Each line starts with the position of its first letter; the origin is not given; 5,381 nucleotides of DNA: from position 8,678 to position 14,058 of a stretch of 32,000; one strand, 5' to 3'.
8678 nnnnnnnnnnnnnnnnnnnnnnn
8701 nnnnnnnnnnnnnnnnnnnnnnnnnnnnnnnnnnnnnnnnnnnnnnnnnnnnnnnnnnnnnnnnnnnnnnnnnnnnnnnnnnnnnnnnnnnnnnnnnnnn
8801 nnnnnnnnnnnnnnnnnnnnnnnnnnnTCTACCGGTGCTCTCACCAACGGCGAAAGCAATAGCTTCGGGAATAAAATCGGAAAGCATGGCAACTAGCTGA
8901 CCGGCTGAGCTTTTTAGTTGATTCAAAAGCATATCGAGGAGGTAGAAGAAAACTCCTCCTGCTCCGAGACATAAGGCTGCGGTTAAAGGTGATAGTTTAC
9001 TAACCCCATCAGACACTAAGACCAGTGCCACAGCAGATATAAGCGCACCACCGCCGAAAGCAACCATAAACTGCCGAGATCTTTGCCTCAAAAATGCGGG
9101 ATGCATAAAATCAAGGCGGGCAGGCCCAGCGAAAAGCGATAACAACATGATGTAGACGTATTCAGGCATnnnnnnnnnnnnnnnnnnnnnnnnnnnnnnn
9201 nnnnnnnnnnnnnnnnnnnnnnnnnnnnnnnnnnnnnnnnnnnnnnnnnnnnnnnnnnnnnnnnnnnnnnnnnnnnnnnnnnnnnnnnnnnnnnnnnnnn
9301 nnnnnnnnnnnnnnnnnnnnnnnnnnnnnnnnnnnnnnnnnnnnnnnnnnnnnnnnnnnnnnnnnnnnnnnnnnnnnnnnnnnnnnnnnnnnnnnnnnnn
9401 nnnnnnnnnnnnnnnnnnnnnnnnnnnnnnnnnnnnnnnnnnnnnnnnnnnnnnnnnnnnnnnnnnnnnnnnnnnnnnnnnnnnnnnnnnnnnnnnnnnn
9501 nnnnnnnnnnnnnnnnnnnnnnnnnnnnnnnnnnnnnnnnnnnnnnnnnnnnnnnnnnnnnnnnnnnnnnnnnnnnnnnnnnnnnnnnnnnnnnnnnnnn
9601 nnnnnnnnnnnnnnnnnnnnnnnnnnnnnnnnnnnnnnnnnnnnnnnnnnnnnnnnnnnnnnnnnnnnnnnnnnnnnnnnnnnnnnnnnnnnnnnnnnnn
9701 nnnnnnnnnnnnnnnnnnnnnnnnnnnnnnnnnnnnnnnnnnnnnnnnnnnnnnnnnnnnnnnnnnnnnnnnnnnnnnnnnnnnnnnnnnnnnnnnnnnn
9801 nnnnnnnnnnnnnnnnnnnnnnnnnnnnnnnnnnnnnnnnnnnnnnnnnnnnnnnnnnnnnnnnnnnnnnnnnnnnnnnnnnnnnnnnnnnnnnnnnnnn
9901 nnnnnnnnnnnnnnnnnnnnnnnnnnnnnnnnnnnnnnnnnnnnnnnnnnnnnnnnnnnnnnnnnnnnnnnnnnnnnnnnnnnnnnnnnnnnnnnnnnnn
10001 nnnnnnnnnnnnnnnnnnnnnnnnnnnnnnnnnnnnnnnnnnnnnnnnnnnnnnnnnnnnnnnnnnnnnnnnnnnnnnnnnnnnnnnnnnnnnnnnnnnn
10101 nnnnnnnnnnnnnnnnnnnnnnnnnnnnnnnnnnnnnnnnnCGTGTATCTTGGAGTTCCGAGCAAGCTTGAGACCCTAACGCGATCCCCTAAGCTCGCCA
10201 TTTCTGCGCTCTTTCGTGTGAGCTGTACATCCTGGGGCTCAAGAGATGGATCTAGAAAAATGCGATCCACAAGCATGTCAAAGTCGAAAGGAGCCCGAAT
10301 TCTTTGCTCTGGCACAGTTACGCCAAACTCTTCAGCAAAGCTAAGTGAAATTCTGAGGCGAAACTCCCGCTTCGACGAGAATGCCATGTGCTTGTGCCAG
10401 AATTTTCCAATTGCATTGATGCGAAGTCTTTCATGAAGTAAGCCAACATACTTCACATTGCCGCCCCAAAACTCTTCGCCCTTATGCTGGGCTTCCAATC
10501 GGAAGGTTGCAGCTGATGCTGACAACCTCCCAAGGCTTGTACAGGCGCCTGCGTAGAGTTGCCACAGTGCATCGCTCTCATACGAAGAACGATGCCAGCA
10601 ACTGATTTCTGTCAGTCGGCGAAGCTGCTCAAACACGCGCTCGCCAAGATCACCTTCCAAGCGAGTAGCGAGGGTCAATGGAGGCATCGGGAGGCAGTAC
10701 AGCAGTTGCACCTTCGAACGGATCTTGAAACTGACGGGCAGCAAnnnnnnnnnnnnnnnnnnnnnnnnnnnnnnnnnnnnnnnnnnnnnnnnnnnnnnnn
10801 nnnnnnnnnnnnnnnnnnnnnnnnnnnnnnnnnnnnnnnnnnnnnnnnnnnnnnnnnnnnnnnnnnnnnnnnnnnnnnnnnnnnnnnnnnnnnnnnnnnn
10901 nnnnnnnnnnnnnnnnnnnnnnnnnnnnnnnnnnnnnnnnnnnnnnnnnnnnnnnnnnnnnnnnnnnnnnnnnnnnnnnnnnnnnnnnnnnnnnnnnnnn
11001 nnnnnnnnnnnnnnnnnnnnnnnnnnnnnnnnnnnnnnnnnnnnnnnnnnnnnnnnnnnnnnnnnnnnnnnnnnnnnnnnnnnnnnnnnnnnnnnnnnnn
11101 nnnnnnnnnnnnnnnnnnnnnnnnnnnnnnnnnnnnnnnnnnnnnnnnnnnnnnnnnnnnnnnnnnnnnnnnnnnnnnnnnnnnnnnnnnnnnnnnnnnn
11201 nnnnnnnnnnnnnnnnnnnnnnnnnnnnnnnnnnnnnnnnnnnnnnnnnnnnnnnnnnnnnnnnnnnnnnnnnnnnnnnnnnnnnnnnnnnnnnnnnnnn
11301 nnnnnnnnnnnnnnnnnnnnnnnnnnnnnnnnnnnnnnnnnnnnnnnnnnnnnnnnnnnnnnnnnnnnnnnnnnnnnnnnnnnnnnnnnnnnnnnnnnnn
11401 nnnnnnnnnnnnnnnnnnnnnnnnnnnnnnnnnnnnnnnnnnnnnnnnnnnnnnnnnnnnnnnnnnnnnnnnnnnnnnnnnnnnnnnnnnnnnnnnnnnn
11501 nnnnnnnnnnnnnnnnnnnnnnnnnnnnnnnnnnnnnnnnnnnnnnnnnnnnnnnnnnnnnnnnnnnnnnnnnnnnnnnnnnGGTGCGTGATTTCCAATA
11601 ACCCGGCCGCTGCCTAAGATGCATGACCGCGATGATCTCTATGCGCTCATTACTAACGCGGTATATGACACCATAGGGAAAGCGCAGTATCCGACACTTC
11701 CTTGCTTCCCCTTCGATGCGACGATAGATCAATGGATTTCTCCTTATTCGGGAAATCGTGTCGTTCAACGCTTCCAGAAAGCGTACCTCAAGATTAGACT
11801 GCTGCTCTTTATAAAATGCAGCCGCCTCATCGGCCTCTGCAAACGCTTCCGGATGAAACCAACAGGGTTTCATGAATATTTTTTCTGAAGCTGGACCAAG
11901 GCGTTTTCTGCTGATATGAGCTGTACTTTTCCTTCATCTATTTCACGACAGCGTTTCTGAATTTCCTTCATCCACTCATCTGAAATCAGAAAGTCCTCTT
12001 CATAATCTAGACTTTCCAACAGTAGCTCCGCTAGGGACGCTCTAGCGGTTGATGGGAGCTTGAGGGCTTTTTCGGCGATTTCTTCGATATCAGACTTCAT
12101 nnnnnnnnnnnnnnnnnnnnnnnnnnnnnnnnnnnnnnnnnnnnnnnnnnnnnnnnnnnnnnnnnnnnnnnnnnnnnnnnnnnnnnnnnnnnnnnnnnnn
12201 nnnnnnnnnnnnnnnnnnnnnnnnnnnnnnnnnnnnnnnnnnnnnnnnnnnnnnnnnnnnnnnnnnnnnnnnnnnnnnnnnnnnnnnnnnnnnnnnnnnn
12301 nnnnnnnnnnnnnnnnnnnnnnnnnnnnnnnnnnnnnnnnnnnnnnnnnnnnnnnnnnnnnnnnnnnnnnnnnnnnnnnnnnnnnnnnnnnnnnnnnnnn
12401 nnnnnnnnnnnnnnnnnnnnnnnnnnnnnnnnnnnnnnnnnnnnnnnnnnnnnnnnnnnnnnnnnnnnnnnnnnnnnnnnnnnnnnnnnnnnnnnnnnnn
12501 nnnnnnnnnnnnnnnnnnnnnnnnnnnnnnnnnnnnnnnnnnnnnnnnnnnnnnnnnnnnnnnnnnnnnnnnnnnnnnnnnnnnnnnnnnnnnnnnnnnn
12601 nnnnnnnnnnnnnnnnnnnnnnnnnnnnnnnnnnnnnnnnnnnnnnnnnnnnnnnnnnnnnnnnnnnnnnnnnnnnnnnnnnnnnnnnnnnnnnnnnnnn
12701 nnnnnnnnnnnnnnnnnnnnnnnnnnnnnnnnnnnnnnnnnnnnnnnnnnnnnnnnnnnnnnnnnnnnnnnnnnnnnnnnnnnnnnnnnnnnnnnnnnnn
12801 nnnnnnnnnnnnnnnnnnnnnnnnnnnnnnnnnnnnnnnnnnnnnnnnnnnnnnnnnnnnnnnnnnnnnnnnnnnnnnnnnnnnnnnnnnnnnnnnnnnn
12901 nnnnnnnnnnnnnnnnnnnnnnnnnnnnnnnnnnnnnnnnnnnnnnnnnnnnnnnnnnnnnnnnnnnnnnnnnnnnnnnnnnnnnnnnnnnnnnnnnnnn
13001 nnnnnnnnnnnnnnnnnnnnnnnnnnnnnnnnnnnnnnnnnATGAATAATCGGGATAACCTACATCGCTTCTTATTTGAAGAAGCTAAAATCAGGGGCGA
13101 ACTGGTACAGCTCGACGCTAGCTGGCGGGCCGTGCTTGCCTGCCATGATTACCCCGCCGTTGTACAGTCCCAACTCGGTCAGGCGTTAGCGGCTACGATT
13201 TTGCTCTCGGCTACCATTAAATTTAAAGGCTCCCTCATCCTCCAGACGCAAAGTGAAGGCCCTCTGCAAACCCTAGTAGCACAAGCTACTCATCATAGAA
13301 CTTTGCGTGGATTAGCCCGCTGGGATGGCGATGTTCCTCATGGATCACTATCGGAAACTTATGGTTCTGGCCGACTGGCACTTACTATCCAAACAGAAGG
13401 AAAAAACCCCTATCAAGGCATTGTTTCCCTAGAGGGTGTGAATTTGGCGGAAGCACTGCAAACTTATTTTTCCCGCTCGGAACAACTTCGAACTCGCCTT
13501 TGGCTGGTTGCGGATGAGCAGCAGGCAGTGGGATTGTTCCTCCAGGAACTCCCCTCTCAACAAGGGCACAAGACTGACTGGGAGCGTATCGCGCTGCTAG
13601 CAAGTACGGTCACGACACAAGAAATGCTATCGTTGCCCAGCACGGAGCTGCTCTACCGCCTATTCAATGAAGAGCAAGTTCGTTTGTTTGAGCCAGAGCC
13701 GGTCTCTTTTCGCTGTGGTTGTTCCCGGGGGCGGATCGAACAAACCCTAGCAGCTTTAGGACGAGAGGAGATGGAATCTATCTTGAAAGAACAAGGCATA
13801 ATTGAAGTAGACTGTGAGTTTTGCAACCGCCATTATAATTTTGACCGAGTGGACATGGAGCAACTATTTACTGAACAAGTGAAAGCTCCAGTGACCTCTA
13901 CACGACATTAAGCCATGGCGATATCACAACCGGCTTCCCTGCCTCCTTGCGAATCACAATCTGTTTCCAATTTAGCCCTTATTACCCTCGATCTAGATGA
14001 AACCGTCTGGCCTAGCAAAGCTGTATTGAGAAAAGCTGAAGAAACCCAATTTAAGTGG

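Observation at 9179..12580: Decayed chromosomal integron: intI remnant, attI-like site and three (possibly four) minus-strand cassettes with attC-like sites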

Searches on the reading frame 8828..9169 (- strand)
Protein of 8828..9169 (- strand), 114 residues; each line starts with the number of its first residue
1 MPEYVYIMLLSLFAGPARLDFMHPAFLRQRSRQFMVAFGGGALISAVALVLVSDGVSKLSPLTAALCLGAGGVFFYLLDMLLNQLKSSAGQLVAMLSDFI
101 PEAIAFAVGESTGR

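Call 8: search_protein_families(library=ncbifam, proteins=[window:8828-9169:-], max_evalue=0.01)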
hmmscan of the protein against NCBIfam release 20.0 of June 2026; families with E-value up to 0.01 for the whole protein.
seq(114 aa): 0 families

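Call 9: search_protein_families(library=pfam, proteins=[window:8828-9169:-], max_evalue=0.01)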
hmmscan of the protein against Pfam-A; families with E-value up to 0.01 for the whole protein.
seq(114 aa): 2 families
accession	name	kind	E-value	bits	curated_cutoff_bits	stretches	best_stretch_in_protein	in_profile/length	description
PF19589.4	DUF6095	-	0.0049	17.5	23.8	1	4-57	14-64/73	Family of unknown function (DUF6095)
PF07415.16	Herpes_LMP2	-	0.0075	15.6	25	1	28-107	236-309/497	Gammaherpesvirus latent membrane protein (LMP2) protein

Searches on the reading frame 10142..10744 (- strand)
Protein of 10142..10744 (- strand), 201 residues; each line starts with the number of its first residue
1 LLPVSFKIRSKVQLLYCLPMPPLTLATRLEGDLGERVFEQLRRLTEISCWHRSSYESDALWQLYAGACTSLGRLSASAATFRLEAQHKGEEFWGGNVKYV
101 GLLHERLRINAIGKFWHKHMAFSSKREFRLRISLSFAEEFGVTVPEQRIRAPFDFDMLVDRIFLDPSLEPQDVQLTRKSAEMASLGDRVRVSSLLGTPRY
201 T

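Call 8: search_protein_families(library=ncbifam, proteins=[window:10142-10744:-], max_evalue=0.01)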
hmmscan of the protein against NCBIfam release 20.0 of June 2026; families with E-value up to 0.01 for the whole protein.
seq(201 aa): 0 families

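Call 9: search_protein_families(library=pfam, proteins=[window:10142-10744:-], max_evalue=0.01)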
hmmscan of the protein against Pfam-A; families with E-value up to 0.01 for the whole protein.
seq(201 aa): 0 families

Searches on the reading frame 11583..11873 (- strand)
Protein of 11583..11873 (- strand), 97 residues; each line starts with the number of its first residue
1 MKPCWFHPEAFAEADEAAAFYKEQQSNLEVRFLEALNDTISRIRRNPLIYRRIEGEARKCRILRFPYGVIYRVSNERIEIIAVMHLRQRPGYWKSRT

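Call 8: search_protein_families(library=ncbifam, proteins=[window:11583-11873:-], max_evalue=0.01)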
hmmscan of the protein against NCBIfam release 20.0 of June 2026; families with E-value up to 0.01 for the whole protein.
seq(97 aa): 0 families

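Call 9: search_protein_families(library=pfam, proteins=[window:11583-11873:-], max_evalue=0.01)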
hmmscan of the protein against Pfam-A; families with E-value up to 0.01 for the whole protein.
seq(97 aa): 1 family
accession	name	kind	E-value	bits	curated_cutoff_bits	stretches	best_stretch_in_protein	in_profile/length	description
PF05016.21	ParE_toxin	-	5.5e-10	40.1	23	1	6-88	3-87/89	ParE toxin of type II toxin-antitoxin system, parDE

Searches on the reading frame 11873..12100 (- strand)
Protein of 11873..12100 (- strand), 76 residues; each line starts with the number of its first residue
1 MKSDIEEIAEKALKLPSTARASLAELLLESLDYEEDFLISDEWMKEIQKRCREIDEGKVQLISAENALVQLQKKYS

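Call 8: search_protein_families(library=ncbifam, proteins=[window:11873-12100:-], max_evalue=0.01)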
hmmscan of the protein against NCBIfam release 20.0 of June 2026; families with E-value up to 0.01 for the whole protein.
seq(76 aa): 1 family
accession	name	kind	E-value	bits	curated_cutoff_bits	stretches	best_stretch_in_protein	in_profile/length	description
TIGR02574.1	stabl_TIGR02574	hypoth_equivalog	1.9e-06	27.8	31.9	1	11-66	1-57/65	putative addiction module component, TIGR02574 family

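Call 9: search_protein_families(library=pfam, proteins=[window:11873-12100:-], max_evalue=0.01)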
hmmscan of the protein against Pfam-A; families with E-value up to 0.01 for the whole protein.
seq(76 aa): 1 family
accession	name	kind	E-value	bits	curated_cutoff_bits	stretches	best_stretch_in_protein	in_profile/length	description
PF09720.15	Unstab_antitox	-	3.8e-15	56.1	23.3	1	14-66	1-53/54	Putative addiction module component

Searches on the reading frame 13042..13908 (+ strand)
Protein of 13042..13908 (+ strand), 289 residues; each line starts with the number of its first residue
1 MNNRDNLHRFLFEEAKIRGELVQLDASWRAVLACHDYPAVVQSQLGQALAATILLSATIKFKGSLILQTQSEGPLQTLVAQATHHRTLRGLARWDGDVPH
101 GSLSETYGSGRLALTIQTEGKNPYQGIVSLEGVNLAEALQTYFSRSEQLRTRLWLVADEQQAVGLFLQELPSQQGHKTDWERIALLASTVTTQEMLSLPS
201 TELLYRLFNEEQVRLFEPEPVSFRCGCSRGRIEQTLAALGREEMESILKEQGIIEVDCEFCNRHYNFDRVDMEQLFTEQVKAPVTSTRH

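Call 10: find_encoding_contigs(protein=window:13042-13908:+, flank=10000, max_places=6)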
Protein window:13042-13908:+ (289 aa): 18 contigs read that carry it; 6 places shown.
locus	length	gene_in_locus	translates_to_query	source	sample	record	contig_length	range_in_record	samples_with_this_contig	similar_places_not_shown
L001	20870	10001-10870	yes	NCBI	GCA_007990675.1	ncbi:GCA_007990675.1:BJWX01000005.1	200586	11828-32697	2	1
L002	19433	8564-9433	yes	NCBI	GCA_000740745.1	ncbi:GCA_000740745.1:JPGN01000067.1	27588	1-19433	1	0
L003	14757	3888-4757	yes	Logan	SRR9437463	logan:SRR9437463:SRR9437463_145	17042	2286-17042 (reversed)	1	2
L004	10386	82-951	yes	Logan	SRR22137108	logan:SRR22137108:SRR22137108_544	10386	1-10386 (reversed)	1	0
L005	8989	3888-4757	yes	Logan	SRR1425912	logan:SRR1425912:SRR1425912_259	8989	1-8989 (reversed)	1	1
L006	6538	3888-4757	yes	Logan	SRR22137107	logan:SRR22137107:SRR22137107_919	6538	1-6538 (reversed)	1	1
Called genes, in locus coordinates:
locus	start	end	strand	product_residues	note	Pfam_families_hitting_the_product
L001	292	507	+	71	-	-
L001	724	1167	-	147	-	-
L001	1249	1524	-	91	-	-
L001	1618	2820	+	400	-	PF00657:Lipase_GDSL, PF07589:PEP_exosort_dom (weak)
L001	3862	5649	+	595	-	PF03979:Sigma70_r1_1 (faint), PF00140:Sigma70_r1_2, PF04546:Sigma70_ner, PF04542:Sigma70_r2, PF04539:Sigma70_r3, PF04545:Sigma70_r4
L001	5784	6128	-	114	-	-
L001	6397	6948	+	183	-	PF01710:HTH_Tnp_IS630 (weak), PF13358:DDE_3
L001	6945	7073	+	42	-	PF13358:DDE_3 (weak)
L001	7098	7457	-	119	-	-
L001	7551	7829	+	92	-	-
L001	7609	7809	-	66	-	-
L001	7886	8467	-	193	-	-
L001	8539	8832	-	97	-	PF05016:ParE_toxin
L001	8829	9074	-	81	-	PF09720:Unstab_antitox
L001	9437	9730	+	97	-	-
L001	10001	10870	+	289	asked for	PF01430:HSP33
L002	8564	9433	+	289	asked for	PF01430:HSP33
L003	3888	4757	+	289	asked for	PF01430:HSP33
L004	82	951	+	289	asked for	PF01430:HSP33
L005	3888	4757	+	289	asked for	PF01430:HSP33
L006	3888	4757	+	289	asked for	PF01430:HSP33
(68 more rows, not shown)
